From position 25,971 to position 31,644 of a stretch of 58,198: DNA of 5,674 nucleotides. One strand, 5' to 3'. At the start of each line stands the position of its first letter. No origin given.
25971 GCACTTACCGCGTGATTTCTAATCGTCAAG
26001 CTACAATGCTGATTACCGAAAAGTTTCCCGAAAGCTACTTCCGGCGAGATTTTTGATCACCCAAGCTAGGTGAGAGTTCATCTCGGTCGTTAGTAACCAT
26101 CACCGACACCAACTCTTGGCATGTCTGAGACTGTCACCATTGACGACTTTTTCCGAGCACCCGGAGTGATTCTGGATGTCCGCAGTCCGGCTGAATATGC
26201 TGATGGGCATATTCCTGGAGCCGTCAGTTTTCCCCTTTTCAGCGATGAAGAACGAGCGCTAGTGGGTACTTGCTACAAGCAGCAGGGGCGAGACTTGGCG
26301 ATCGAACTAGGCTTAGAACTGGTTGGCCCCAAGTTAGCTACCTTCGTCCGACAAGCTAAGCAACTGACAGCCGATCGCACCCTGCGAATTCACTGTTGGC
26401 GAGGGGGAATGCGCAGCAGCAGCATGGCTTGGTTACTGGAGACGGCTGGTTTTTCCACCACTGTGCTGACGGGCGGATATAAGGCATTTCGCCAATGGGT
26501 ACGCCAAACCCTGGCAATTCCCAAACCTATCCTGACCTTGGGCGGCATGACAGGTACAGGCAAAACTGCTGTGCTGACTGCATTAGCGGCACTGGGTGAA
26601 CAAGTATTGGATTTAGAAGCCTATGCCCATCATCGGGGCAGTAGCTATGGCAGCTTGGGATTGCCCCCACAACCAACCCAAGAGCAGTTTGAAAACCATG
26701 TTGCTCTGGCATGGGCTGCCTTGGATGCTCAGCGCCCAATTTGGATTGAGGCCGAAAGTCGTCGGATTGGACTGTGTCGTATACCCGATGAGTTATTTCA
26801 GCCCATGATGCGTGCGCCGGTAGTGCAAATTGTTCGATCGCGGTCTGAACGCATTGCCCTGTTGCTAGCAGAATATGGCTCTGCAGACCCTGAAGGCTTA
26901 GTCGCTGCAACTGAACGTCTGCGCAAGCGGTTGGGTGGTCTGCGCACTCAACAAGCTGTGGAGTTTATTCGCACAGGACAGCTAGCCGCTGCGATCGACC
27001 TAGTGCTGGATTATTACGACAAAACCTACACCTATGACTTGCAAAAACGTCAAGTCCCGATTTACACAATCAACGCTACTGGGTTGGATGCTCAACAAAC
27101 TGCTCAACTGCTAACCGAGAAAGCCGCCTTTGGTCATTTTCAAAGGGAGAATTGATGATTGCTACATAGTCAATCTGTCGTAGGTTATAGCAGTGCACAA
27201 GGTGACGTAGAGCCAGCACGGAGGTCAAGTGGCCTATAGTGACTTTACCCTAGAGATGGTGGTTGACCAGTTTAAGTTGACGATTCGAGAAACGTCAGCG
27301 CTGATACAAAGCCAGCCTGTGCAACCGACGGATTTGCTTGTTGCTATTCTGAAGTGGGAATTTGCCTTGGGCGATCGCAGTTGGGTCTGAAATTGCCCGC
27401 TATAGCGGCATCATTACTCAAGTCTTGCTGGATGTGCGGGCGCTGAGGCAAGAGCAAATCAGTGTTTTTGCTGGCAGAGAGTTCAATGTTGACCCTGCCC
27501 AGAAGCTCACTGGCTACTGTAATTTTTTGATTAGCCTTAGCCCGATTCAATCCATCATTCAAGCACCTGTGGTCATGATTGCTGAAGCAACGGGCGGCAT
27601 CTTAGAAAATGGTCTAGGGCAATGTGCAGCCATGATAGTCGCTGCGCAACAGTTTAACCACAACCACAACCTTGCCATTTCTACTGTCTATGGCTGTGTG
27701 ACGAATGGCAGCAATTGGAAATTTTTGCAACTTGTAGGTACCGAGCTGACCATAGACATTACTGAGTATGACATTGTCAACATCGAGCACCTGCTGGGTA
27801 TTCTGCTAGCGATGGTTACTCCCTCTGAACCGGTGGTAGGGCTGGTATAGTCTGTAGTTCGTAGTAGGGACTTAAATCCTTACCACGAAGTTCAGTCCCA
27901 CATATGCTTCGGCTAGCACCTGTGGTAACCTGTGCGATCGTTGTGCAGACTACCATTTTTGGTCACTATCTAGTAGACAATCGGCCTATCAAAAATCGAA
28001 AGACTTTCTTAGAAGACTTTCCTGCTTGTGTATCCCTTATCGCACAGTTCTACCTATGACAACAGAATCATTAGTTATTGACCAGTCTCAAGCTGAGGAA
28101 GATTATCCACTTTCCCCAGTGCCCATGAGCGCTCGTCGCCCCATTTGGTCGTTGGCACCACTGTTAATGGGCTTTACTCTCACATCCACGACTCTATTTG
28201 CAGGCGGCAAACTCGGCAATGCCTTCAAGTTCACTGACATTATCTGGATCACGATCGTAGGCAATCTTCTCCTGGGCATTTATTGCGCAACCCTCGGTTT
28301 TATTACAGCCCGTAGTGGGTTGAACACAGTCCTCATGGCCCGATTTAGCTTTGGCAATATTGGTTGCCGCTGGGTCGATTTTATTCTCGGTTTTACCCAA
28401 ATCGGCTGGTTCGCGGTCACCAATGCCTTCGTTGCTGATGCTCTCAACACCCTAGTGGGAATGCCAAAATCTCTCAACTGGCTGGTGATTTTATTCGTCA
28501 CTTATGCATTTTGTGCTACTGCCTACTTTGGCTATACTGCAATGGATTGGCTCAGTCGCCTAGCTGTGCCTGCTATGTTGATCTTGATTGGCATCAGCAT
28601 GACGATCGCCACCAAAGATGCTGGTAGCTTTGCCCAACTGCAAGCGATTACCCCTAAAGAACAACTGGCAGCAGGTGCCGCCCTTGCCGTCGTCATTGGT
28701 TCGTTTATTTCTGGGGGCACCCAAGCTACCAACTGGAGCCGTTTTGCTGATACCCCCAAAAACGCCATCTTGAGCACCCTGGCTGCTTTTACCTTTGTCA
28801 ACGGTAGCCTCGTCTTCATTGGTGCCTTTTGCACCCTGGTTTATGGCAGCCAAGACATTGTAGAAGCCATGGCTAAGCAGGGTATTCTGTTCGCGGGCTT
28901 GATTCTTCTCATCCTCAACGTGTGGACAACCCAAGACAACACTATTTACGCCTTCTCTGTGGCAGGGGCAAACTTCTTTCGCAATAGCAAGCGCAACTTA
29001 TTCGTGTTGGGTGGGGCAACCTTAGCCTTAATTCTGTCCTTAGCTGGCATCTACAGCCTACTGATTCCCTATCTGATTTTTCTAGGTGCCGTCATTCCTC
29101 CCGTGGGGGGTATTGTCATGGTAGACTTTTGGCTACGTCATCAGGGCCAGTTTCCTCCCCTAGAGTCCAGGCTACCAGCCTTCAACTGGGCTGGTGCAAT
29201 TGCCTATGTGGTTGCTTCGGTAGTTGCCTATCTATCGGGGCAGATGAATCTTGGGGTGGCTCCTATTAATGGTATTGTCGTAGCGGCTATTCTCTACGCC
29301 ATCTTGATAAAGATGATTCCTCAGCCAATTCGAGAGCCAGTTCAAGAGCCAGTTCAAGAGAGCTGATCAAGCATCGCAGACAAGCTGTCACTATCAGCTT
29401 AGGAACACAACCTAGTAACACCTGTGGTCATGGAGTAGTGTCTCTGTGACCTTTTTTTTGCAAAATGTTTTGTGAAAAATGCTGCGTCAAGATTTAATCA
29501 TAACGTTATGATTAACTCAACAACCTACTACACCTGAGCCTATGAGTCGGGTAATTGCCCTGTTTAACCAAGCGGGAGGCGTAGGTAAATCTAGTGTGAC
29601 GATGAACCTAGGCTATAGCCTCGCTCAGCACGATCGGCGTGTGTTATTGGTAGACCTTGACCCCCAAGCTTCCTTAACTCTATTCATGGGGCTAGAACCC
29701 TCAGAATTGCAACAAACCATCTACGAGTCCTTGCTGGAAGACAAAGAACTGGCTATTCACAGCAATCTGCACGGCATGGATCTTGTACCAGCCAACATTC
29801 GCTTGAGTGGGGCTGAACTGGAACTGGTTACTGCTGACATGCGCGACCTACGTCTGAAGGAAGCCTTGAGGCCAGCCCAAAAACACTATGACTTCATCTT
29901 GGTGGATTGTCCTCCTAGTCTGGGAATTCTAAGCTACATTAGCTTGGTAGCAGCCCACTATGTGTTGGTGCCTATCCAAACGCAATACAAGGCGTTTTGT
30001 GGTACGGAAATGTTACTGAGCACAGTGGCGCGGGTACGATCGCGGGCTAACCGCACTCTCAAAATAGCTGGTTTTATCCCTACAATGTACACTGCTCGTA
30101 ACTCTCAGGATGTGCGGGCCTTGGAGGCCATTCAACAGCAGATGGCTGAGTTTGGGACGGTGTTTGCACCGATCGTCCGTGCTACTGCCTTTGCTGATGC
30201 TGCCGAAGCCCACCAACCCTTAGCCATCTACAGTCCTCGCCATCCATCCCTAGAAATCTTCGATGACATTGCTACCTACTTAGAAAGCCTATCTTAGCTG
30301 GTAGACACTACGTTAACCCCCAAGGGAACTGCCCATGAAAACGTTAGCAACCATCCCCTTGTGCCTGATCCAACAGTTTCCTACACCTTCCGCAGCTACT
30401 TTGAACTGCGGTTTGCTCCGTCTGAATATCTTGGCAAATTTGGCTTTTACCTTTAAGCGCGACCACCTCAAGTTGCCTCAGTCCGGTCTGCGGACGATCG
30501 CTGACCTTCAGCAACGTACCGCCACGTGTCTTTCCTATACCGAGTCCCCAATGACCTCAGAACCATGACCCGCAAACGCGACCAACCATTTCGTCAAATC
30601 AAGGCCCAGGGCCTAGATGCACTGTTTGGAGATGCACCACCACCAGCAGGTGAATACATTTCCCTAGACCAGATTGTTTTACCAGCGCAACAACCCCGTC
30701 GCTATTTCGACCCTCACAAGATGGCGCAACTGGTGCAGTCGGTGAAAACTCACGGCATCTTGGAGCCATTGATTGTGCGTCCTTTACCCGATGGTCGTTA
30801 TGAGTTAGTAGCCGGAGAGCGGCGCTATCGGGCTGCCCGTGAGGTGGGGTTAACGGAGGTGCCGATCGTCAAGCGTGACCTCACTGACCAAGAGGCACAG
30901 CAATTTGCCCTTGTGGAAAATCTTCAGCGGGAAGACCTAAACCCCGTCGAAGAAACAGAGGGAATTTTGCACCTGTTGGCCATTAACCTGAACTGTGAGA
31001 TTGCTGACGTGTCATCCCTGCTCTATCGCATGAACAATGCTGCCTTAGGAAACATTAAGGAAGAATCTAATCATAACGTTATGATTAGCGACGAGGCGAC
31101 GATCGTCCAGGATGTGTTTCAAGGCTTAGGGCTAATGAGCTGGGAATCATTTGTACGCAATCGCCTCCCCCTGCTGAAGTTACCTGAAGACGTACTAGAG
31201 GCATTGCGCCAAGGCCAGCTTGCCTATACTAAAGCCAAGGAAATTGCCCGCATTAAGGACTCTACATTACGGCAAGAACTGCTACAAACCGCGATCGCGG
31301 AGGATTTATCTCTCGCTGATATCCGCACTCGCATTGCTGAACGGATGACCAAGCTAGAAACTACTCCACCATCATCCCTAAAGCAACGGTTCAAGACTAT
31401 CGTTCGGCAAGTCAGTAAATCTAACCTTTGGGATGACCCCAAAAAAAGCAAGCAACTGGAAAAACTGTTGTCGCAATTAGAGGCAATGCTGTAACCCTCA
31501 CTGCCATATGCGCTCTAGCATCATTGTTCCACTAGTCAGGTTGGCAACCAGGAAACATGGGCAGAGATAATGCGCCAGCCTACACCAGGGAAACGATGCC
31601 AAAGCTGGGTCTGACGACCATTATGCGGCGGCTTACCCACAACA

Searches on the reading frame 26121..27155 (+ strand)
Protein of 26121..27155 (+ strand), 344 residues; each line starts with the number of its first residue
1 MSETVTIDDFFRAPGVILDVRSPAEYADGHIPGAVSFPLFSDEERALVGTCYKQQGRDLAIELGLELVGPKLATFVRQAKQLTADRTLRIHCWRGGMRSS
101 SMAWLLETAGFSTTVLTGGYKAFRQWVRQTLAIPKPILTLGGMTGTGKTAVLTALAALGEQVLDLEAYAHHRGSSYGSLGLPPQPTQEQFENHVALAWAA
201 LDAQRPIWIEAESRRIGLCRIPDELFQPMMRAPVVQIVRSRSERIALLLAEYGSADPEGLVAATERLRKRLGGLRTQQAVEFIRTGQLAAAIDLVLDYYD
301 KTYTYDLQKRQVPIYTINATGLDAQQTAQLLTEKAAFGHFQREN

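Call 15: find_encoding_contigs(protein=window:26121-27155:+, flank=10000, max_places=1)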
Protein window:26121-27155:+ (344 aa): 3 contigs read that carry it; 1 place shown.
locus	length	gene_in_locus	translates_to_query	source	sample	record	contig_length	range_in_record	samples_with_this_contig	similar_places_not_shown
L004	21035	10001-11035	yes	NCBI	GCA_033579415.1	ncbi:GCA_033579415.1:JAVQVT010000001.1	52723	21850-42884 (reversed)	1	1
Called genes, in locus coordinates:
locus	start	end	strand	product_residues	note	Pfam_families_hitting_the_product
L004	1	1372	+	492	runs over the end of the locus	PF01943:Polysacc_synt, PF13440:Polysacc_synt_3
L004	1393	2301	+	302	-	PF00535:Glycos_transf_2, PF10111:Glyco_tranf_2_2, PF13641:Glyco_tranf_2_3, PF13632:Glyco_trans_2_3 (weak)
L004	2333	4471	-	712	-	PF01408:GFO_IDH_MocA, PF05368:NmrA, PF01073:3Beta_HSD, PF01370:Epimerase, PF13460:NAD_binding_10, PF16363:GDP_Man_Dehyd, PF07993:NAD_binding_4 (weak)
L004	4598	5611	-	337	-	PF00535:Glycos_transf_2, PF13641:Glyco_tranf_2_3 (faint), PF02709:Glyco_transf_7C (faint)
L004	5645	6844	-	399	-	PF20706:GT4-conflict (weak), PF00534:Glycos_transf_1, PF13692:Glyco_trans_1_4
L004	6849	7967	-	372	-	PF13439:Glyco_transf_4 (weak), PF00534:Glycos_transf_1, PF13692:Glyco_trans_1_4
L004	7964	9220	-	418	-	PF13439:Glyco_transf_4, PF20706:GT4-conflict, PF00534:Glycos_transf_1, PF13692:Glyco_trans_1_4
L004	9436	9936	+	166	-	PF01947:Rv2949c-like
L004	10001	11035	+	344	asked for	PF00581:Rhodanese, PF26341:AAA_SelU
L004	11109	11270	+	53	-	-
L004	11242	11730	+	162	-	-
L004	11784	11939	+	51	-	-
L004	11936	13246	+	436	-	PF02133:Transp_cyt_pur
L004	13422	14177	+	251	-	PF00142:Fer4_NifH (faint), PF01656:CbiA, PF02374:ArsA_ATPase (weak), PF06564:CBP_BcsQ, PF09140:MipZ, PF10609:ParA, PF13614:AAA_31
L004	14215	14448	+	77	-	-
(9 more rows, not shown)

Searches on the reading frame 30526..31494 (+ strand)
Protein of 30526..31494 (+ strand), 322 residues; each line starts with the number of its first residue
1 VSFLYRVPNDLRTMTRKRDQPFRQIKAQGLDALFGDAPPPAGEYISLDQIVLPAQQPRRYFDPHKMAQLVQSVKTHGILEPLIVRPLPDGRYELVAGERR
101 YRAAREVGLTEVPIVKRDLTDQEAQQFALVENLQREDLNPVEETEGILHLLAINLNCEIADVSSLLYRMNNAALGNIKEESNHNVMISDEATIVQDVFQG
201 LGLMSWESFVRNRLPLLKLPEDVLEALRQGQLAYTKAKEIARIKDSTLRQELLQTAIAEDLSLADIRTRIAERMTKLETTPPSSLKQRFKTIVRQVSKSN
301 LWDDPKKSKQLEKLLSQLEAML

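Call 43: search_dna_similar(query=window:30526-31494:+, collection=plasmids, mode=protein, max_rows=12)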
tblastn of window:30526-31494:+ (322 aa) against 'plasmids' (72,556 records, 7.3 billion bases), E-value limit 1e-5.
Records with a match: 2444; places in all: 2795; records where one place covers at least 80% of the query: 195.
Best place of each record, by identity: 60-80% 2; <60% 2442.
By first word of the organism name: Pseudomonas 306; Rhizobium 204; Acinetobacter 204; Agrobacterium 149; Xanthomonas 86; Deinococcus 74; Nostoc 60; Leptospira 59; Thermus 54; Neisseria 54; and 254 more.
By predicted mobility (MOB-suite, as given by PLSDB): non-mobilizable 1055; conjugative 871; mobilizable 518.
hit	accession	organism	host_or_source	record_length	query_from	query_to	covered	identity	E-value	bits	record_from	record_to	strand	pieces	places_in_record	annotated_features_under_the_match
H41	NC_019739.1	Allocoleopsis franciscana PCC 7113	-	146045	14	305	91%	61.0%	1e-104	342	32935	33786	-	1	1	ParB/RepB/Spo0J family partition protein | ParA family protein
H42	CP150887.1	Aphanizomenonaceae cyanobacterium TIOX110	-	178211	12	304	91%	58.1%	2e-102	336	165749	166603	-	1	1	ParB/RepB/Spo0J family partition protein | ParA family protein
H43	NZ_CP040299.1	Nostoc sp. TCL26-01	Leiosporoceros dussii,pure culture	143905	13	304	91%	57.5%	1e-101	334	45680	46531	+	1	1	ParB/RepB/Spo0J family partition protein | ParA family protein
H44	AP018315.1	Sphaerospermopsis kisseleviana NIES-73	-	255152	15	305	90%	55.0%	4e-92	306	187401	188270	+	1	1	ParB-like partition protein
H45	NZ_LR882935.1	Planktothrix agardhii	-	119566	14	305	91%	54.6%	7e-91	303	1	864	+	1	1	ParB/RepB/Spo0J family partition protein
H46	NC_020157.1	Anabaena cylindrica PCC 7122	water, most likely pond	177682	11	305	92%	54.0%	3e-92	306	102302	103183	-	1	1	ParB/RepB/Spo0J family partition protein | ParA family protein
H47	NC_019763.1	Oscillatoria nigro-viridis PCC 7112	-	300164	14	305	91%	54.4%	5e-88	295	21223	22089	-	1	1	ParB/RepB/Spo0J family partition protein | ParA family protein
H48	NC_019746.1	Gloeocapsa sp. PCC 7428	-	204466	16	305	90%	54.2%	2e-86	290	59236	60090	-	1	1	ParB/RepB/Spo0J family partition protein | ParA family protein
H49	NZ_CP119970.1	Gloeocapsopsis dulcis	Dried cell culture,Desert, underside of ...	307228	16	305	90%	54.1%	2e-85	287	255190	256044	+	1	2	ParB/RepB/Spo0J family partition protein | ParA family protein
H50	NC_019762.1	Allocoleopsis franciscana PCC 7113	-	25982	16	305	90%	53.7%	2e-77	264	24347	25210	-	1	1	ParB/RepB/Spo0J family partition protein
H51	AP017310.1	Leptolyngbya sp. NIES-3755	-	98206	14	305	91%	52.9%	1e-81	276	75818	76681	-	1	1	chromosome partitioning protein, ParB family | cobyrinic acid ac-diamide synthase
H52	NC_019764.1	Oscillatoria nigro-viridis PCC 7112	-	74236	14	305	91%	52.3%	2e-80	272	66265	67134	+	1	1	ParB/RepB/Spo0J family partition protein | ParA family protein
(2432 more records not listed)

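Call 45: find_homologous_proteins(query=window:30526-31494:+, max_evalue=1e-40)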
Query window:30526-31494:+ (322 aa): 5223 proteins with E <= 1e-40 among 8000 candidates; the best 120 are listed.
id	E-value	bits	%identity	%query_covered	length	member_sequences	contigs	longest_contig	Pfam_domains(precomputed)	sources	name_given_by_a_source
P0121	3.3e-195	665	100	96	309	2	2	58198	PF23433.2,PF17762.9,PF02195.27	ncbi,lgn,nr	ncbi:MAG: ParB/RepB/Spo0J family partition protein [Cyanobacteria bacterium]|nr:ParB/RepB/Spo0J fami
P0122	2.1e-160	551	81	96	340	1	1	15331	PF23433.2,PF17762.9,PF02195.27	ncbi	-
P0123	2.2e-160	551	83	96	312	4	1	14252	PF23433.2,PF17762.9,PF02195.27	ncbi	-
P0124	2.0e-158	544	82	96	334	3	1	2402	PF23433.2,PF17762.9,PF02195.27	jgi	-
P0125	5.9e-122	425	65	91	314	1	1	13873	PF23433.2,PF17762.9,PF02195.27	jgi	jgi:ParB family transcriptional regulator, chromosome partitioning protein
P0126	2.5e-118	413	64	96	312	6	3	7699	PF17762.9,PF02195.27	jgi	jgi:ParB family transcriptional regulator, chromosome partitioning protein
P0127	5.5e-116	405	64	92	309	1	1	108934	PF23433.2,PF17762.9,PF02195.27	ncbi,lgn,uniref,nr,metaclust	ncbi:ParB/RepB/Spo0J family partition protein [Pseudanabaena sp. PCC 6802]|uniref:ParB/RepB/Spo0J fa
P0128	7.3e-116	405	62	91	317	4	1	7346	PF23433.2,PF17762.9,PF02195.27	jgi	jgi:ParB family chromosome partitioning protein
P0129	1.2e-115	404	63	93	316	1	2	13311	PF17762.9,PF02195.27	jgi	jgi:ParB family transcriptional regulator, chromosome partitioning protein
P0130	2.1e-114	400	62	91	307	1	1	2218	PF17762.9,PF02195.27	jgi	jgi:ParB family chromosome partitioning protein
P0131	2.1e-114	400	62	91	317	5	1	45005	PF17762.9,PF02195.27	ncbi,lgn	-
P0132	4.1e-113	396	62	91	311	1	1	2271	PF17762.9,PF02195.27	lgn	-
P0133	1.1e-112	394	64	96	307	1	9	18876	PF17762.9,PF02195.27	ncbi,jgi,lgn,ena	-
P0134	3.1e-112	393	61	91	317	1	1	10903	PF17762.9,PF02195.27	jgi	jgi:ParB family transcriptional regulator, chromosome partitioning protein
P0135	3.1e-112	393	63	91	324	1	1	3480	PF17762.9,PF02195.27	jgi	jgi:ParB family transcriptional regulator, chromosome partitioning protein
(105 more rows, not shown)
